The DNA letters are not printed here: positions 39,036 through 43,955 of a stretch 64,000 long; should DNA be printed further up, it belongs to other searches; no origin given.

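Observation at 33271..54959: tRNA-Val-adjacent ~22 kb island of modular exoproteins with its own ECF sigma/anti-sigma pair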

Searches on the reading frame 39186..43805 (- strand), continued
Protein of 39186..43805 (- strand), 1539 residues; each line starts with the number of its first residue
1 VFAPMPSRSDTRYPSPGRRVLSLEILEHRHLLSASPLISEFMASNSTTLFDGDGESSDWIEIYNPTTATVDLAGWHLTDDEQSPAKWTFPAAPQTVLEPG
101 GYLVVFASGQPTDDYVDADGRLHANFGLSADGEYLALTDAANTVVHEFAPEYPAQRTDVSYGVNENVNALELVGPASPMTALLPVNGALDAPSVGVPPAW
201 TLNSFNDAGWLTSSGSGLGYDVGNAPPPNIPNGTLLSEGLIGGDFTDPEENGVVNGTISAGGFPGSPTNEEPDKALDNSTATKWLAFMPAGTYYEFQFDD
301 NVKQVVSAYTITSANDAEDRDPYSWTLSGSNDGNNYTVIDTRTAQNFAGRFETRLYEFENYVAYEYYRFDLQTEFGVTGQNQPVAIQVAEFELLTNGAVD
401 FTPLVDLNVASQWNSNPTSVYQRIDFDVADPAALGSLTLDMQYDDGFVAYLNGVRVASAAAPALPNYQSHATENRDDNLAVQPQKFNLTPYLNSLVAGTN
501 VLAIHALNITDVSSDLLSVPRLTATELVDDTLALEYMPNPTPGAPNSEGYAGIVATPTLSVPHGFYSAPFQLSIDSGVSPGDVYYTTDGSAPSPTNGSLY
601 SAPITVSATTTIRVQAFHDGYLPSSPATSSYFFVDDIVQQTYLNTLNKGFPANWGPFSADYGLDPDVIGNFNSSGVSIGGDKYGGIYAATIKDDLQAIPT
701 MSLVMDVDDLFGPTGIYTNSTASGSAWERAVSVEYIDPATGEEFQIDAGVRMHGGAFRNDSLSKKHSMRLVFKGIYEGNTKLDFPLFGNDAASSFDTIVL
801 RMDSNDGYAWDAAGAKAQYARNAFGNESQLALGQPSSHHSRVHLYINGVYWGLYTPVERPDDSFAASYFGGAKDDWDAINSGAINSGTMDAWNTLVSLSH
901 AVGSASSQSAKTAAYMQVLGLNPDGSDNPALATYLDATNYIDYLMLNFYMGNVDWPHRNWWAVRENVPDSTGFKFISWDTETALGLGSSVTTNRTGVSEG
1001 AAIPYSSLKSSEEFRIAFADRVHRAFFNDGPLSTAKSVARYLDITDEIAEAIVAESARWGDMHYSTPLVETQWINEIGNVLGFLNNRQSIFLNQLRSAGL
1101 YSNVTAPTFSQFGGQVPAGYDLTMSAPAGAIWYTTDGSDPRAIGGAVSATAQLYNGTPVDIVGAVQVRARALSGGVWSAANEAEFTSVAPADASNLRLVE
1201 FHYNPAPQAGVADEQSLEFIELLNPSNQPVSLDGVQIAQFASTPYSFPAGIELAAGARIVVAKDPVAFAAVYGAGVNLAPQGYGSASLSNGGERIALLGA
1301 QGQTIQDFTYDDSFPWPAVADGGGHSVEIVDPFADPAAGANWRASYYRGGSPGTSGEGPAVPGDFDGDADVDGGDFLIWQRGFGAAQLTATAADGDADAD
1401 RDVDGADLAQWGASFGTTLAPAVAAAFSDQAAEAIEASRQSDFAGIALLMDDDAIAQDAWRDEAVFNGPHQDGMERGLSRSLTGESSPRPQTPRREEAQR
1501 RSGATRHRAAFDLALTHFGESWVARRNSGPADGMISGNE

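Call 81: find_encoding_contigs(protein=P0008, flank=10000, max_places=1)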
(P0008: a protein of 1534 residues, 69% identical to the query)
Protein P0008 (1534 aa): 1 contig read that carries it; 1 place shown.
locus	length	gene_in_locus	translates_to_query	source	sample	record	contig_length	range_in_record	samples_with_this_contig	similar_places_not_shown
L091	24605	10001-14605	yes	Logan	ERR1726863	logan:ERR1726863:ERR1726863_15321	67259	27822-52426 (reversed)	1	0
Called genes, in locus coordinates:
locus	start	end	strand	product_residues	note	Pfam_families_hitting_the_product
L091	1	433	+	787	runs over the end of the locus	PF07635:PSCyt1 (faint), PF07626:PSD3, PF16841:CBM60, PF07637:PSD5, PF07631:PSD4, PF07627:PSCyt3, PF07624:PSD2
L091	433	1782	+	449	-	PF07586:HXXSHH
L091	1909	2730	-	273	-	PF07589:PEP_exosort_dom (weak)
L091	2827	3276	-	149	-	-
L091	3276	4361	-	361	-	PF07963:N_methyl, PF07596:SBP_bac_10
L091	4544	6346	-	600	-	-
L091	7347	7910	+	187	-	PF04542:Sigma70_r2 (weak), PF08281:Sigma70_r4_2 (weak)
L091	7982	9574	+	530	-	-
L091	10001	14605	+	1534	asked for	PF00932:LTD, PF13287:Fn3_assoc, PF13290:CHB_HEX_C_1, PF08757:CotH, PF13287:Fn3_assoc, PF13290:CHB_HEX_C_1 (weak), PF00932:LTD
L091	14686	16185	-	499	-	PF00413:Peptidase_M10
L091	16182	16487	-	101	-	-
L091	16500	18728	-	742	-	PF17678:Glyco_hydro_92N, PF07971:Glyco_hydro_92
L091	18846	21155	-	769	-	PF17678:Glyco_hydro_92N, PF07971:Glyco_hydro_92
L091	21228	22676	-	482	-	PF06824:Glyco_hydro_125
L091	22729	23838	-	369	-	PF00480:ROK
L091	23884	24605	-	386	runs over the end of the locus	PF07690:MFS_1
